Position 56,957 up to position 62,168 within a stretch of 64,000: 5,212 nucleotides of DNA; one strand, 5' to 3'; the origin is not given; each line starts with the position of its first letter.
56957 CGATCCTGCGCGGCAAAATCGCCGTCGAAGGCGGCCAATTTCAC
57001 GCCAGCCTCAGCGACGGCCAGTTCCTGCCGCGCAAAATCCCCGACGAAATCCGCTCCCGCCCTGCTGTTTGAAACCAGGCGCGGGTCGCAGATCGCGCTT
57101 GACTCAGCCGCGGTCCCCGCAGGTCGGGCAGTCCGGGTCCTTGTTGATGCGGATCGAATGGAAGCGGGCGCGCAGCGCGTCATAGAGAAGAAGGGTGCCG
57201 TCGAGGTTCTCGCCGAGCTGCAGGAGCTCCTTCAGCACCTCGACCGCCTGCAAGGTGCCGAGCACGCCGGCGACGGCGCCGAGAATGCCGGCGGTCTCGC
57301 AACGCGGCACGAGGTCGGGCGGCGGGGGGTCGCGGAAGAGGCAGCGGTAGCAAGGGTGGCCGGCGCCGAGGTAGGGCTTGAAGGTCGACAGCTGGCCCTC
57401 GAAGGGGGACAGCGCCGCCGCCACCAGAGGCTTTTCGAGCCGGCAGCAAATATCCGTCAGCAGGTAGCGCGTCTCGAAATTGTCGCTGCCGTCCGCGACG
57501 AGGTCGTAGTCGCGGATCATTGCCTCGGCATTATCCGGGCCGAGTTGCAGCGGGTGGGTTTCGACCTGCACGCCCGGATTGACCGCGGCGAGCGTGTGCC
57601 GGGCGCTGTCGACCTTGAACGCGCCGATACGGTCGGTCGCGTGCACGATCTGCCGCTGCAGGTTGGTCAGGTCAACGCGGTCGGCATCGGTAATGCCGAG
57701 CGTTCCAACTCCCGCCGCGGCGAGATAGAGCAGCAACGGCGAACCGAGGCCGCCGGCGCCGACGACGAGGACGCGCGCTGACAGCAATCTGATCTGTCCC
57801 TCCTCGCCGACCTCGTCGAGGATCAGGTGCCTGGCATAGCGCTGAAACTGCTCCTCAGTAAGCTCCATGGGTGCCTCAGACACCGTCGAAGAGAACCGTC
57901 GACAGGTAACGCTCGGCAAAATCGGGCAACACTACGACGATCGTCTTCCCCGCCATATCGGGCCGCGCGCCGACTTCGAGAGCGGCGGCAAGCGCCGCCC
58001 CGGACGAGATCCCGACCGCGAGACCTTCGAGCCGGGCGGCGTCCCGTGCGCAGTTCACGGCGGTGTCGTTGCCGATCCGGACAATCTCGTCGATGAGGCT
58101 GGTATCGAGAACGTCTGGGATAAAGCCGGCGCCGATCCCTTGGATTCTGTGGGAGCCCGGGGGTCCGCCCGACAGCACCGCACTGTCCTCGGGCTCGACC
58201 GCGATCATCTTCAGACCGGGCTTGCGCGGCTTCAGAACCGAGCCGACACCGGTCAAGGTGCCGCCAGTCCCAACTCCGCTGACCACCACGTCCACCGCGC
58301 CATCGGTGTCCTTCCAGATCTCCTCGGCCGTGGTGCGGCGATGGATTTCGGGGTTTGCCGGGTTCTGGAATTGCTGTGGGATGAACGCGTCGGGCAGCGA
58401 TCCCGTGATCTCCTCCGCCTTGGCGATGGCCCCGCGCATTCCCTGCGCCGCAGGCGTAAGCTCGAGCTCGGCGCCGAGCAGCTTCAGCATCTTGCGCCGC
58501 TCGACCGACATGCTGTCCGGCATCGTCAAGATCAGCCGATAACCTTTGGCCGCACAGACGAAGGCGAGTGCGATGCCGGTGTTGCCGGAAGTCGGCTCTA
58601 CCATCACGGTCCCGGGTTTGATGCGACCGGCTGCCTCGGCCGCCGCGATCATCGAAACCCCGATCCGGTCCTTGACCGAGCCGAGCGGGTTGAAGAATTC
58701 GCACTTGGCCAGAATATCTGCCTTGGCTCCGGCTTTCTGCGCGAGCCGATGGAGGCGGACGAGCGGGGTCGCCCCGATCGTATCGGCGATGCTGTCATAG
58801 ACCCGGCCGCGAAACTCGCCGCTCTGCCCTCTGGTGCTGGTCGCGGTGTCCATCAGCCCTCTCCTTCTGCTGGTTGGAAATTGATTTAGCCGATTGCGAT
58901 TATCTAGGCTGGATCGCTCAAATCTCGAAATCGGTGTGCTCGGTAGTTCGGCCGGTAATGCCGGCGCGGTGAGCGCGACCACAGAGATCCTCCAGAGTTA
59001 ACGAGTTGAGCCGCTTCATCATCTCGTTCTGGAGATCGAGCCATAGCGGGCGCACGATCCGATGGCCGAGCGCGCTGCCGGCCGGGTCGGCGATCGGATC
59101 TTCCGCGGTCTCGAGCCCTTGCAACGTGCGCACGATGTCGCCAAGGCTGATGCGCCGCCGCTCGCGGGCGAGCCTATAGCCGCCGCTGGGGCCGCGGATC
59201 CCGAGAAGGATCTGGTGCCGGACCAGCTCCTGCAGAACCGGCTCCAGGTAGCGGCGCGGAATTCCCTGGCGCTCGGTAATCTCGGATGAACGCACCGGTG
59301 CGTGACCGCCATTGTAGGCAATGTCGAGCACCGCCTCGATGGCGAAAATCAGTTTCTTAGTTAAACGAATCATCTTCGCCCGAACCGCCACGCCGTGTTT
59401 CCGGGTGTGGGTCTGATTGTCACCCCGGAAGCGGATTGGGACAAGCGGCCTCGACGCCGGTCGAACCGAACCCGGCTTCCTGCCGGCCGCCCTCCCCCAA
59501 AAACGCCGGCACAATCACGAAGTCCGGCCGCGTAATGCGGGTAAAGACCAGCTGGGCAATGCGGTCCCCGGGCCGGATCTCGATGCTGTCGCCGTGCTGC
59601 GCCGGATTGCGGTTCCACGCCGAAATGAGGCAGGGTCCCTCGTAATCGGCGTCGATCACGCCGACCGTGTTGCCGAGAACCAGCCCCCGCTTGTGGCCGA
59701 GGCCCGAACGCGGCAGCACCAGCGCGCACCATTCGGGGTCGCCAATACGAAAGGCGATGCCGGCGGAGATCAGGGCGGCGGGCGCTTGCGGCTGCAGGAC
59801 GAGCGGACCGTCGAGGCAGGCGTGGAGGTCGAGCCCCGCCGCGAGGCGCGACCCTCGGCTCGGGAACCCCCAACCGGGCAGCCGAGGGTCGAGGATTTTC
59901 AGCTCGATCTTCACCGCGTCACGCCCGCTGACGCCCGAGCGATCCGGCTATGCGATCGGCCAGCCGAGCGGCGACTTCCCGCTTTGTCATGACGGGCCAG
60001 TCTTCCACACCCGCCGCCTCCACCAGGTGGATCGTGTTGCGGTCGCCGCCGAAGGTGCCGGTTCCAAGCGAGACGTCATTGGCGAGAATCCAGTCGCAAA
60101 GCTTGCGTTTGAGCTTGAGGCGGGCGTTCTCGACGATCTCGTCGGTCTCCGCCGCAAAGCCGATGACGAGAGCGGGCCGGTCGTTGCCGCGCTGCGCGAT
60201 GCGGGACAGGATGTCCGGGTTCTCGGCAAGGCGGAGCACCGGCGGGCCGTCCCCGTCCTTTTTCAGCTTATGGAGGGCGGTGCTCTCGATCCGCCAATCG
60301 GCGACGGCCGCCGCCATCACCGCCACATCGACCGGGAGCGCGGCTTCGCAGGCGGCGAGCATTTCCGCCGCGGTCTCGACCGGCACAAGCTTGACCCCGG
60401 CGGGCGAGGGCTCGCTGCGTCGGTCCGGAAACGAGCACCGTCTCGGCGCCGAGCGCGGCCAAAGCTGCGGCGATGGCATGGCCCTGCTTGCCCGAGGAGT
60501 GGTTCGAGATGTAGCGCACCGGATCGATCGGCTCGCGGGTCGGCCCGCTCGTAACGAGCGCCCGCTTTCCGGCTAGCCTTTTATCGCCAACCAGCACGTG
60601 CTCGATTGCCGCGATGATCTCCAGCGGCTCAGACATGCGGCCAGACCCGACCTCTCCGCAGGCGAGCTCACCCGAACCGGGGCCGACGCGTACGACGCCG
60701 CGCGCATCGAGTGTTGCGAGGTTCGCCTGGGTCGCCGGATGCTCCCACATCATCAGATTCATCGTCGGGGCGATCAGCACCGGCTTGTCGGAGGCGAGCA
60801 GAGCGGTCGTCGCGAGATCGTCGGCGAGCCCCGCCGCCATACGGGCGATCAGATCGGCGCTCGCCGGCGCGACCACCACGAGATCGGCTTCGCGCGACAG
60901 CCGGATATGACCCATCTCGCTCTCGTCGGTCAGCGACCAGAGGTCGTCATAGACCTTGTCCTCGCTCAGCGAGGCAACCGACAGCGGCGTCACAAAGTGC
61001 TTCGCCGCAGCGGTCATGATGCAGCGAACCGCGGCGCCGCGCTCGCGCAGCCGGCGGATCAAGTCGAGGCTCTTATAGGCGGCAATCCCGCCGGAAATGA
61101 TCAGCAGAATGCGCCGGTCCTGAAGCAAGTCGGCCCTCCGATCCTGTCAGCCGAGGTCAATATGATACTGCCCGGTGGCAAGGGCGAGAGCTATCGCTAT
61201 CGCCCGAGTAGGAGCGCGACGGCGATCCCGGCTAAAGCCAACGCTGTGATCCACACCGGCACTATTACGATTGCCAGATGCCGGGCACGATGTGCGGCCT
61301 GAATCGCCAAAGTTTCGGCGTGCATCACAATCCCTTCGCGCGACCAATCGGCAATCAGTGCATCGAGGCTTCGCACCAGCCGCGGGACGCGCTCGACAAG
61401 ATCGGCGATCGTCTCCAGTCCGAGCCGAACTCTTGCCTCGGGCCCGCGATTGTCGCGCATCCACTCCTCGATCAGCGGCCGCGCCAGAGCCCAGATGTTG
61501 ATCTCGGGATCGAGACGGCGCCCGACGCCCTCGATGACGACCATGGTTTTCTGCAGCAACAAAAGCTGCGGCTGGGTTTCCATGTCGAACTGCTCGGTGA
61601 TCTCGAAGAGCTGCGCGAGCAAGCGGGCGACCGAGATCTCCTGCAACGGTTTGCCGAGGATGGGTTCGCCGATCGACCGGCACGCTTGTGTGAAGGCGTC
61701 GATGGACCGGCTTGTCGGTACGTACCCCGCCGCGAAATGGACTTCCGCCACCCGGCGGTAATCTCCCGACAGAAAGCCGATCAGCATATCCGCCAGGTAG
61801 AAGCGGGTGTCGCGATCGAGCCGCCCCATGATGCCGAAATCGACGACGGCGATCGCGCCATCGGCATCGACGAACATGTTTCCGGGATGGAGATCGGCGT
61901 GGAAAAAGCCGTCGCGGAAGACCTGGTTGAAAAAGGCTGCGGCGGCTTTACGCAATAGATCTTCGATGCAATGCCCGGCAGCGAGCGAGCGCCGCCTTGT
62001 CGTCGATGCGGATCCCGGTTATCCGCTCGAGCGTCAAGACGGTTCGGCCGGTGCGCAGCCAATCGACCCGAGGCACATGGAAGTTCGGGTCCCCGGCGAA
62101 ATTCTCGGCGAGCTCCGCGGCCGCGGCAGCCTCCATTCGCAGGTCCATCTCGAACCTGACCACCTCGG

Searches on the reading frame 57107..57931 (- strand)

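Call 19: search_protein_families(library=pfam, proteins=[window:57107-57931:-], max_evalue=0.001)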
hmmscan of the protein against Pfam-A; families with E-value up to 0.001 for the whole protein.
window:57107-57931:- (275 aa): 1 family
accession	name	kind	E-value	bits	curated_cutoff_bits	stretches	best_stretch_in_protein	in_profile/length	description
PF00899.27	ThiF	-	7.1e-76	254.9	28.1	1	32-270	1-238/238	ThiF family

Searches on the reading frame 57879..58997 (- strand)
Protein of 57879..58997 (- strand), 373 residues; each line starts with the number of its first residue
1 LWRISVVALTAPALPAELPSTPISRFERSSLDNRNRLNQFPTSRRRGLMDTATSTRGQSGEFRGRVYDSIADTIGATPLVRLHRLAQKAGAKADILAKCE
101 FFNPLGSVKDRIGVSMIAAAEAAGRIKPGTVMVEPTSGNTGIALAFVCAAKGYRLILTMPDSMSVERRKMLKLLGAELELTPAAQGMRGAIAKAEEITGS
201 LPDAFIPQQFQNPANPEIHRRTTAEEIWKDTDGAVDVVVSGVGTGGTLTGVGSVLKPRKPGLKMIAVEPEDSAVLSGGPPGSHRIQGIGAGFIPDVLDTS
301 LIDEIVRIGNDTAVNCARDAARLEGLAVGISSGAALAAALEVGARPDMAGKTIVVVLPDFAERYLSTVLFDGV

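Call 19: search_protein_families(library=pfam, proteins=[window:57879-58997:-], max_evalue=0.001)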
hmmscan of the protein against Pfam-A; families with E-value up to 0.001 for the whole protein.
window:57879-58997:- (373 aa): 1 family
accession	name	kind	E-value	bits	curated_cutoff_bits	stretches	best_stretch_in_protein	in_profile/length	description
PF00291.31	PALP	-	1.4e-72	244.9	35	1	71-359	2-295/295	Pyridoxal-phosphate dependent enzyme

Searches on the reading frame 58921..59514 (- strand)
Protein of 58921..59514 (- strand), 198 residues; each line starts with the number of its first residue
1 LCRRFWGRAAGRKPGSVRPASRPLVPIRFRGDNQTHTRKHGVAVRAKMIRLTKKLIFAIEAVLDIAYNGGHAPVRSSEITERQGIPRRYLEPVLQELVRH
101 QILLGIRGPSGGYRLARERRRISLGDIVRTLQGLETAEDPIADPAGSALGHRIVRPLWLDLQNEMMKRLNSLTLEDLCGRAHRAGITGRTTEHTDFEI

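Call 34: search_protein_families(library=pfam, proteins=[window:58921-59514:-], max_evalue=0.001)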
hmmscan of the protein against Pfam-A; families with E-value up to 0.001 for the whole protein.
window:58921-59514:- (198 aa): 1 family
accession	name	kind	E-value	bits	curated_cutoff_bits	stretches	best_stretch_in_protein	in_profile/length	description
PF02082.26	Rrf2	-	1.5e-27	96.8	30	1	51-178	1-130/132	Iron-dependent Transcriptional regulator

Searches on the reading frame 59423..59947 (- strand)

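Call 19: search_protein_families(library=pfam, proteins=[window:59423-59947:-], max_evalue=0.001)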
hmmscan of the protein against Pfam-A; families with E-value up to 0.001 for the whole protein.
window:59423-59947:- (175 aa): 2 families
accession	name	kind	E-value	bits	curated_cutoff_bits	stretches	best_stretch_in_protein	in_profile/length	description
PF00692.24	dUTPase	-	3.1e-23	82.4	22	1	28-164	5-129/129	dUTPase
PF22769.1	DCD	-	1.3e-06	29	27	1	70-137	90-152/153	dCTP deaminase-like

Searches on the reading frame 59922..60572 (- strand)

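Call 19: search_protein_families(library=pfam, proteins=[window:59922-60572:-], max_evalue=0.001)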
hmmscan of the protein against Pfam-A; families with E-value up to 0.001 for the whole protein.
window:59922-60572:- (217 aa): 1 family
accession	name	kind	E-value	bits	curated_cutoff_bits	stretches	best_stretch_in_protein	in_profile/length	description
PF04127.22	DFP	-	1.7e-36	126.2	22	1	55-183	56-185/186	DNA/pantothenate metabolism flavoprotein C-terminal domain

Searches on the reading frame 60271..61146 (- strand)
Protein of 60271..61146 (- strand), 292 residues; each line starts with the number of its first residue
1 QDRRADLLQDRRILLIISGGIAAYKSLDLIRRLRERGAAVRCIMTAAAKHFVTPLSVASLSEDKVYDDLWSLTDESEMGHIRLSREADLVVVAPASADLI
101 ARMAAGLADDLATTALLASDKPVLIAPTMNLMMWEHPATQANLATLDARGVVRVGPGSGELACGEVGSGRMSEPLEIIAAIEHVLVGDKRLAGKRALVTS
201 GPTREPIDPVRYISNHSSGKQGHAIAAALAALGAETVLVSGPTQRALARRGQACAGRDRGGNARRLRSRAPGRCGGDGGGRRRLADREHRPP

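Call 34: search_protein_families(library=pfam, proteins=[window:60271-61146:-], max_evalue=0.001)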
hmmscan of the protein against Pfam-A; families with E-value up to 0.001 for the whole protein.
window:60271-61146:- (292 aa): 2 families
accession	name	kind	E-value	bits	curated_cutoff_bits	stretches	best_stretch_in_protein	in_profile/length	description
PF02441.25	Flavoprotein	-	7.4e-34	117.1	22.7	1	12-181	2-158/162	Flavoprotein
PF04127.22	DFP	-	2.8e-23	83.1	22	1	191-245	1-55/186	DNA/pantothenate metabolism flavoprotein C-terminal domain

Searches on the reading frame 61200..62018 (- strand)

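Call 34: search_protein_families(library=pfam, proteins=[window:61200-62018:-], max_evalue=0.001)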
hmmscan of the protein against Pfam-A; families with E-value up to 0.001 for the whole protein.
window:61200-62018:- (273 aa): 3 families
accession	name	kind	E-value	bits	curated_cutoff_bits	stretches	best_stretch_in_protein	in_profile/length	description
PF03109.22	ABC1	-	5.3e-21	75.3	22.9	1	18-94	168-244/244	ABC1 atypical kinase-like domain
PF01636.29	APH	-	1.2e-06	28.9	23.2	1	17-65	146-198/239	Phosphotransferase enzyme family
PF00069.31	Pkinase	-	0.00052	19.9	31.7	1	32-72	113-153/263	Protein kinase domain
